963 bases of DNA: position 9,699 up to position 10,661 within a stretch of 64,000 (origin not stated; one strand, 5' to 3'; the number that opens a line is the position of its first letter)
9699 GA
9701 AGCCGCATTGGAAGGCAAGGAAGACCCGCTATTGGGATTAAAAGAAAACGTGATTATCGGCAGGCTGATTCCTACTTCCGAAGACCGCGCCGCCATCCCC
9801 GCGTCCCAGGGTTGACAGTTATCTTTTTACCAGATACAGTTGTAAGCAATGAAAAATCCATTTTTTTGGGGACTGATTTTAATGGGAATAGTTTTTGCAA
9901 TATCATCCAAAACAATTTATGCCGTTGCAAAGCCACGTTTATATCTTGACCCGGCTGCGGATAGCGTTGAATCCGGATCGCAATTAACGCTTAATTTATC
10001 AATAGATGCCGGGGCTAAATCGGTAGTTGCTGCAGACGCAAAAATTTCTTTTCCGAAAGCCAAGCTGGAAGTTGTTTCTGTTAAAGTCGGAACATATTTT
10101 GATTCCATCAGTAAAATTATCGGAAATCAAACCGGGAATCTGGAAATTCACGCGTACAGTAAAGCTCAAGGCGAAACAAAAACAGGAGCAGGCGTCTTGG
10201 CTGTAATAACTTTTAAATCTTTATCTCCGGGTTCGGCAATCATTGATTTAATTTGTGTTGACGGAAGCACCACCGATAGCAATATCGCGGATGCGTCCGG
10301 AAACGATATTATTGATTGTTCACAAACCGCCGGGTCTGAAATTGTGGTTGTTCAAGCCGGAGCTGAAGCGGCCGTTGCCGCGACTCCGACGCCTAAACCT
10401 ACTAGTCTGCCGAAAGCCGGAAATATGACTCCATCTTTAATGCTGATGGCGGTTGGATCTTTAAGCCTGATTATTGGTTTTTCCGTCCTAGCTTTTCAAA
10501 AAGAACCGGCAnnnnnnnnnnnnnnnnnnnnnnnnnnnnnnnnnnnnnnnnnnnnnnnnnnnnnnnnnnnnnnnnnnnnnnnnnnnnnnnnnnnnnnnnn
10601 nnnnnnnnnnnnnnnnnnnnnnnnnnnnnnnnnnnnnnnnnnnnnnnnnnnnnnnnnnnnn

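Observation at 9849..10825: Cohesin-like surface protein with an LPKAG-TM tail, translationally coupled to a small dockerin-repeat protein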

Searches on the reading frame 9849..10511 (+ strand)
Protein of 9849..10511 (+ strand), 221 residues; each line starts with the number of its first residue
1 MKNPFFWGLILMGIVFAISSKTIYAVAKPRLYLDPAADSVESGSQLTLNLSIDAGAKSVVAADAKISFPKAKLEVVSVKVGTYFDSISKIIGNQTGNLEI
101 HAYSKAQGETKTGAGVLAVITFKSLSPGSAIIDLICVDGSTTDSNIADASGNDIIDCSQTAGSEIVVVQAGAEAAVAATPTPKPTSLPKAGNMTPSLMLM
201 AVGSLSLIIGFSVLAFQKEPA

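Call 4: search_protein_families(library=pfam, proteins=[window:9849-10511:+], max_evalue=10)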
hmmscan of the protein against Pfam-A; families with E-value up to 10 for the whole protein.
window:9849-10511:+ (221 aa): 1 family
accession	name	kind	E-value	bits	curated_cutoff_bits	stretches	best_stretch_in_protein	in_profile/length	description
PF00963.24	Cohesin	-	1.4e-08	35.5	24.1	1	39-144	9-121/139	Cohesin domain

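Call 5: search_protein_families(library=ncbifam, proteins=[window:9849-10511:+], max_evalue=10)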
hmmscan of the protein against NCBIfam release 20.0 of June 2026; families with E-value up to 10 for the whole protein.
window:9849-10511:+ (221 aa): 4 families
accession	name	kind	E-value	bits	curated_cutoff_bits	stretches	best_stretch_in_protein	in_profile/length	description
NF053819.1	EF0750_LPXTG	subfamily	0.13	12.7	47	1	174-218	59-103/105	EF2685/EF0750 family sortase-dependent surface protein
TIGR01167.1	LPXTG_anchor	domain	0.25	12.1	15.9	1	186-214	1-27/34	LPXTG cell wall anchor domain-containing protein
NF058670.1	sorting_LPXTATN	domain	0.31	11.4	32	1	199-218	11-30/32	LPxTATN C-terminal sorting signal domain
NF033411.1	small_mem_YnhF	equivalog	2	8.4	30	1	201-215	12-26/29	cytochrome bd-I oxidase subunit CydH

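Call 9: find_homologous_proteins(query=window:9849-10511:+)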
Query window:9849-10511:+ (221 aa): 38 proteins with E <= 0.001 among 745 candidates.
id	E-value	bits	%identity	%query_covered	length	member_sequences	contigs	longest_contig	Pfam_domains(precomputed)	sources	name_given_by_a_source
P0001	3.0e-123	427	100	95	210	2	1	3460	PF00963.25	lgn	-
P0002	1.5e-108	379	81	100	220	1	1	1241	PF00963.25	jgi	jgi:hypothetical protein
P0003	2.3e-104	366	84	95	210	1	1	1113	PF00963.25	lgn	-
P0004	1.6e-100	353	76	99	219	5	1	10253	PF00963.25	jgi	jgi:hypothetical protein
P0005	2.2e-99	349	74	99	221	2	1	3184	PF00963.25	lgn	-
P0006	4.8e-99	348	74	99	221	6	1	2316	PF00963.25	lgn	-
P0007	1.9e-98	346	74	99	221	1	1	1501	PF00963.25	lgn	-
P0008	3.5e-97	342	74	99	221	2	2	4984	PF00963.25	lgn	-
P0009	3.6e-97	342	77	90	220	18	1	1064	PF00963.25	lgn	-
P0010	3.7e-97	342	74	99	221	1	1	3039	PF00963.25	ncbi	-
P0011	1.2e-96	340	74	99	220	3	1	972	PF00963.25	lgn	-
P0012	1.5e-96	340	72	99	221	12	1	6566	PF00963.25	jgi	jgi:hypothetical protein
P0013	1.6e-96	340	78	90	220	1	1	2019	PF00963.25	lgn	-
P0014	1.7e-93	330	73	99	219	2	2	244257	PF00963.25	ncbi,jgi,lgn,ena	-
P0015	9.8e-93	328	74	95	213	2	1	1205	PF00963.25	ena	-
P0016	1.3e-92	327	73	99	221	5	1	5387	PF00963.25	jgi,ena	-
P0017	1.8e-91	323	72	99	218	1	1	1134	PF00963.25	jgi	jgi:hypothetical protein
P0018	4.2e-91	322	76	90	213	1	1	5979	PF00963.25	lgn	-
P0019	4.3e-91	322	73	91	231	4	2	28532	PF00963.25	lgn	-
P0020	5.9e-87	309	72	94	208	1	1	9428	PF00963.25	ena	-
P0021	6.8e-87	308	69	96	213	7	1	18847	PF00963.25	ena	-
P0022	8.6e-87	308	72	94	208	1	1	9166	PF00963.25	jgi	-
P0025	6.1e-59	217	75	62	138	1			PF00963.25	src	-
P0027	4.5e-51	192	46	96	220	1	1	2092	PF00963.25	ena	-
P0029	3.6e-43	166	47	81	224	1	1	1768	PF00963.25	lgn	-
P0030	4.4e-43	165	48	82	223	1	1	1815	PF00963.25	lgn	-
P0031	5.3e-43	165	45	90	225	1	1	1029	PF00963.25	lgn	-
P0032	5.9e-43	165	46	90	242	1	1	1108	PF00963.25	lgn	-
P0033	2.8e-42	163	46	83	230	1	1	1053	PF00963.25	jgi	-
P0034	5.7e-42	162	46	91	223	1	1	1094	PF00963.25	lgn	-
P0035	1.5e-41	160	48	80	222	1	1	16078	-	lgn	-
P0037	1.9e-40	157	48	64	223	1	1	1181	PF00963.25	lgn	-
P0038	5.8e-38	149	41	88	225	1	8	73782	PF00963.25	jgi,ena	-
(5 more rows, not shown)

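Call 15: find_encoding_contigs(protein=P0014, flank=10000, max_places=3)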
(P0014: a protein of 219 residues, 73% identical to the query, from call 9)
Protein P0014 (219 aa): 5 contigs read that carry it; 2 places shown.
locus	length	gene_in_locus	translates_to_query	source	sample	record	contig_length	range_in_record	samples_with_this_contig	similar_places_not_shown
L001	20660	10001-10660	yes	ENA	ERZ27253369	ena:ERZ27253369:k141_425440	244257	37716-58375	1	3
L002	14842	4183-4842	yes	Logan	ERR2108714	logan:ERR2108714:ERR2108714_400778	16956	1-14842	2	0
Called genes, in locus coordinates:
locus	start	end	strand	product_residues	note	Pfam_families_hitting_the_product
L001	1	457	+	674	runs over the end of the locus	PF09848:SLFN-g3_helicase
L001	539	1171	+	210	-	-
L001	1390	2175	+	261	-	PF01381:HTH_3, PF12844:HTH_19, PF13560:HTH_31, PF13274:SocA_Panacea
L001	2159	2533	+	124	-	-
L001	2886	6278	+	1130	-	PF04563:RNA_pol_Rpb2_1 (weak), PF04561:RNA_pol_Rpb2_2, PF04565:RNA_pol_Rpb2_3, PF10385:RNA_pol_Rpb2_45, PF00562:RNA_pol_Rpb2_6, PF04560:RNA_pol_Rpb2_7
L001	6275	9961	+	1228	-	PF04997:RNA_pol_Rpb1_1, PF00623:RNA_pol_Rpb1_2, PF04983:RNA_pol_Rpb1_3, PF04998:RNA_pol_Rpb1_5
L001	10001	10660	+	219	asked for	PF00963:Cohesin (weak)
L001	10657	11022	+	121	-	-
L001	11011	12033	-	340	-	PF02646:RmuC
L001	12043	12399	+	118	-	PF01371:Trp_repressor, PF13384:HTH_23 (faint), PF13551:HTH_29 (weak)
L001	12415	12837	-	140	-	PF13650:Asp_protease_2 (weak)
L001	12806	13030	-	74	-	PF18929:DUF5678 (weak)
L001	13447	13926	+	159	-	PF01887:SAM_HAT_N, PF20257:SAM_HAT_C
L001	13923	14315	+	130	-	PF00903:Glyoxalase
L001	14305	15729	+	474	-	PF00133:tRNA-synt_1, PF09334:tRNA-synt_1g, PF00133:tRNA-synt_1, PF01406:tRNA-synt_1e (weak)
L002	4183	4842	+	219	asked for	PF00963:Cohesin (weak)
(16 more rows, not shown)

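Call 16: find_encoding_contigs(protein=P0038, flank=10000, max_places=3)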
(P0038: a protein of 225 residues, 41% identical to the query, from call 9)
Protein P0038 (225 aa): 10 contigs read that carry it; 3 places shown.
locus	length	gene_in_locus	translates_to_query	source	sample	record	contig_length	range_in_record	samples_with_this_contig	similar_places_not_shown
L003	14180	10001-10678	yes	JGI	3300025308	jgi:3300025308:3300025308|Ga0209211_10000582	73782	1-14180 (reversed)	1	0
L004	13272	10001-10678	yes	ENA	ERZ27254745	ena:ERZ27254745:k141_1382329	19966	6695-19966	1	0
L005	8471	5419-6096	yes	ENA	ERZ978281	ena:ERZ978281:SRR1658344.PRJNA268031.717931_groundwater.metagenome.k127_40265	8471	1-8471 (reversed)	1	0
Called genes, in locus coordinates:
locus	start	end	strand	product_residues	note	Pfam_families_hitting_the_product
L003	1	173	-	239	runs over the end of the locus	-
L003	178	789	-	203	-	-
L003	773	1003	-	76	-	PF01649:Ribosomal_S20p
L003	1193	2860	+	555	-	PF03023:MurJ, PF13440:Polysacc_synt_3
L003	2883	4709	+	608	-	PF00009:GTP_EFTU, PF03144:GTP_EFTU_D2 (weak), PF00679:EFG_C, PF06421:LepA_C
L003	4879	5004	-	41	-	-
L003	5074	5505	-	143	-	PF00903:Glyoxalase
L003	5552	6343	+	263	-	PF01628:HrcA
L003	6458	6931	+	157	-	PF01025:GrpE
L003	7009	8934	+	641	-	PF00012:HSP70, PF06723:MreB_Mbl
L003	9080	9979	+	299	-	PF00226:DnaJ, PF01556:DnaJ_C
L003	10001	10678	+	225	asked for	PF00963:Cohesin (weak)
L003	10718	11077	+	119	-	-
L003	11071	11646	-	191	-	PF14907:NTP_transf_5 (weak), PF08843:AbiEii, PF10706:Aminoglyc_resit (weak)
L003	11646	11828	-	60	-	-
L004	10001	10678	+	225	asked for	PF00963:Cohesin (weak)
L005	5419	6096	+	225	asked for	PF00963:Cohesin (weak)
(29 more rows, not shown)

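Call 19: find_encoding_contigs(protein=P0035, flank=10000, max_places=2)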
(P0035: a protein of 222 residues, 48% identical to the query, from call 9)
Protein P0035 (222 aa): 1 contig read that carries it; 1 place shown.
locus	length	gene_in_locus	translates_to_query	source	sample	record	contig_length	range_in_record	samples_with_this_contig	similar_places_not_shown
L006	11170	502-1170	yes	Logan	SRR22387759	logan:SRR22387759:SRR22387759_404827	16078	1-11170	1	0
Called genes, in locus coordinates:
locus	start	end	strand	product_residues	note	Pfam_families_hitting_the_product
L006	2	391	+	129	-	?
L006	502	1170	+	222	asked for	-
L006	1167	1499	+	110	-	-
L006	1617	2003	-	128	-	PF01850:PIN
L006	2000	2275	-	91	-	-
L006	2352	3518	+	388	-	PF08529:NusA_N, PF13184:KH_NusA_1st, PF26594:KH_NusA_2nd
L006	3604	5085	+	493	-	PF00009:GTP_EFTU, PF00071:Ras, PF01926:MMR_HSR1, PF03193:RsgA_GTPase (faint), PF08477:Roc (weak), PF22042:EF-G_D2, PF11987:IF-2, PF03144:GTP_EFTU_D2 (weak)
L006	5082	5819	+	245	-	-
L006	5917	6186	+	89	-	PF00312:Ribosomal_S15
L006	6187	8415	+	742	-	PF01138:RNase_PH, PF03725:RNase_PH_C (weak), PF01138:RNase_PH, PF00013:KH_1, PF00575:S1, PF23459:S1_RRP5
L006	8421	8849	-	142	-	PF13470:PIN_3 (weak)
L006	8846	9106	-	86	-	PF12728:HTH_17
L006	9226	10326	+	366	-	PF00004:AAA, PF07728:AAA_5, PF13401:AAA_22 (weak), PF22667:Lon_lid (weak)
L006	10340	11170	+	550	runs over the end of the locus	PF00753:Lactamase_B, PF23023:Anti-Pycsar_Apyc1 (faint), PF12706:Lactamase_B_2, PF22505:RNase_J_b_CASP, PF17770:RNase_J_C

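Call 20: find_encoding_contigs(protein=P0027, flank=10000, max_places=2)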
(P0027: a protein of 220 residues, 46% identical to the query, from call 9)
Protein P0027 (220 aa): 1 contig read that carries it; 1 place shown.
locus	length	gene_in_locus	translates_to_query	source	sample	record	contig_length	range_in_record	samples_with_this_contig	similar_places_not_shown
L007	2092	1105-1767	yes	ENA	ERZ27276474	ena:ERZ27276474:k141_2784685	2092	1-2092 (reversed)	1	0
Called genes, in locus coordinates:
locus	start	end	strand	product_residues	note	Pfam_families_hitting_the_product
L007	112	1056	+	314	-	PF00578:AhpC-TSA, PF08534:Redoxin, PF13905:Thioredoxin_8 (faint), PF17991:Thioredoxin_10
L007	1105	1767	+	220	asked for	PF00963:Cohesin (weak)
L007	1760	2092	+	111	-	?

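Call 22: search_solved_structures(query=A1, max_evalue=1, show_alignments=2)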
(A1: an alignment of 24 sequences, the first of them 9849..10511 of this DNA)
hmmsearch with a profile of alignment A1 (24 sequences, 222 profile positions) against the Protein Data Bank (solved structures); distinct sequences matched with E-value up to 1: 0.

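Call 32: predict_structure(alignment_id=A1)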
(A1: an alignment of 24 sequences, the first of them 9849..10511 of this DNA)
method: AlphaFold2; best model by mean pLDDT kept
length: 221 residues; sequences in the alignment: 24
mean_pLDDT: 80.3   pTM: 0.64
mean pLDDT of the five models: 80.3, 80.1, 75.3, 74.5, 68.8
residues with pLDDT >= 90: 124; 70-90: 31; 50-70: 37; < 50: 29
segments of 3 or more residues with pLDDT < 50: 21-25, 173-184, 186-193, 218-221
pLDDT, mean of each block of 10 residues (from residue 1): 66 62 64 95 96 94 96 96 94 92 89 95 95 92 91 92 93 47 44 54 69 55 40
secondary structure, 60 per line:
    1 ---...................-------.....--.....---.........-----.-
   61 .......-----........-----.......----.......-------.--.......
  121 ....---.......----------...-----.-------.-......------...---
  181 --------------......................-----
elements in order: H4-22 E30-34 E37-41 E45-53 E61-67 E73-80 E86-92 E97-103 E114-124 E128-134 E145-147 E163-168 H195-216

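Call 35: fold_search(model_id=the predicted structure, library=pdb)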
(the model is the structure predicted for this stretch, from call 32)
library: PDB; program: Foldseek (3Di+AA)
matches with E <= 10: 1999; with E <= 0.001: 90
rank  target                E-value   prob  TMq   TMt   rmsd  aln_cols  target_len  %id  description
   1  6kgf_C                3.1e-10  1.00  0.51  0.74   3.1       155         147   17  Crystal structure of CaDoc0917(R16D)-CaCohA2 complex at pH 8.2 (released 2020-07-08)
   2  6kgf_A                2.4e-09  1.00  0.48  0.71   3.6       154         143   18  Crystal structure of CaDoc0917(R16D)-CaCohA2 complex at pH 8.2 (released 2020-07-08)
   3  6kgc_A                4.5e-09  1.00  0.51  0.76   3.2       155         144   16  Crystal structure of CaDoc0917(R49D)-CaCohA2 complex at pH 5.4 (released 2020-07-08)
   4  2xdh                  4.8e-09  1.00  0.48  0.74   4.7       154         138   19  Non-cellulosomal cohesin from the hyperthermophilic archaeon Archaeoglobus fulgidus (released 2010-05-26)
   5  6kge_A                4.8e-09  1.00  0.48  0.72   3.8       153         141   16  Crystal structure of CaDoc0917(R16D)-CaCohA2 complex at pH 5.5 (released 2020-07-08)
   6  2vn5_C                8.3e-09  1.00  0.50  0.72   2.9       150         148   17  The Clostridium cellulolyticum dockerin displays a dual binding mode for its cohesin partner (released 2008-05-20)
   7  6kgd_A                1.1e-08  1.00  0.50  0.72   3.5       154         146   17  Crystal structure of CaDoc0917(R49D)-CaCohA2 complex at pH 8.0 (released 2020-07-08)
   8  1g1k_A                1.1e-08  1.00  0.48  0.71   3.7       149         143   19  COHESIN MODULE FROM THE CELLULOSOME OF CLOSTRIDIUM CELLULOLYTICUM (released 2000-11-22)
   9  4fl4_C                1.3e-08  1.00  0.51  0.37   2.9       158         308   14  Scaffoldin conformation and dynamics revealed by a ternary complex from the Clostridium thermocellum cellulosome (released 2012-06-27)
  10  4ums                  1.4e-08  1.00  0.51  0.70   3.3       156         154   17  The crystal structure of the seventh ScaB type I cohesin from Pseudobacteroides cellulosolvens (released 2015-05-06)
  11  4fl4_I                1.5e-08  1.00  0.51  0.37   3.1       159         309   14  Scaffoldin conformation and dynamics revealed by a ternary complex from the Clostridium thermocellum cellulosome (released 2012-06-27)
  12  2vn6_A                1.9e-08  1.00  0.50  0.70   3.1       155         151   17  The Clostridium cellulolyticum dockerin displays a dual binding mode for its cohesin partner (released 2008-05-13)
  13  1qzn                  2.6e-08  1.00  0.47  0.59   5.7       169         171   17  Crystal Structure Analysis of a type II cohesin domain from the cellulosome of Acetivibrio cellulolyticus (released 2004-09-21)
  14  5n5p_C                2.6e-08  1.00  0.45  0.69   4.0       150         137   15  Crystal structure of Ruminococcus flavefaciens' type III complex containing the fifth cohesin from scaffoldin B and th (released 2018-02-28)
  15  5k39_A                2.6e-08  1.00  0.47  0.60   4.9       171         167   12  THE TYPE II COHESIN DOCKERIN COMPLEX FROM CLOSTRIDIUM THERMOCELLUM (released 2017-03-29)
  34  2zf9_B                2.9e-07  1.00  0.49  0.58   4.5       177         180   11  Crystal structure of a type III cohesin module from the cellulosomal ScaE cell-surface anchoring scaffoldin of Ruminoc (released 2008-12-30)
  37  2zf9_D                5.2e-07  1.00  0.47  0.56   4.7       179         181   12  Crystal structure of a type III cohesin module from the cellulosomal ScaE cell-surface anchoring scaffoldin of Ruminoc (released 2008-12-30)
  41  2zf9_A                9.0e-07  1.00  0.47  0.55   5.3       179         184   14  Crystal structure of a type III cohesin module from the cellulosomal ScaE cell-surface anchoring scaffoldin of Ruminoc (released 2008-12-30)
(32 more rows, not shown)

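Call 43: find_related_loci(query=A1, collection=genome_contigs, flank=10000)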
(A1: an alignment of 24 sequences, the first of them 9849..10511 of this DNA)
Query A1 (221 aa) in genome_contigs; peptide patterns used: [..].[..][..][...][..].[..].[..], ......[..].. (x = any residue, [..] = any of these).
67 stretches matched a pattern; 1 encode a relative of the query (tblastn E <= 1e-3); 1 distinct loci.
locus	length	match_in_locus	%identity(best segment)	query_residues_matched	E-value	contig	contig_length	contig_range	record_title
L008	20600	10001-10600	73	18-219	5e-95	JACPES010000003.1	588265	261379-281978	MAG: Candidatus Collierbacteria bacterium isolate NC_groundwater_341_Ag_B-0.1um_44_45 GD18-4_B1_scaffold_863802, whole g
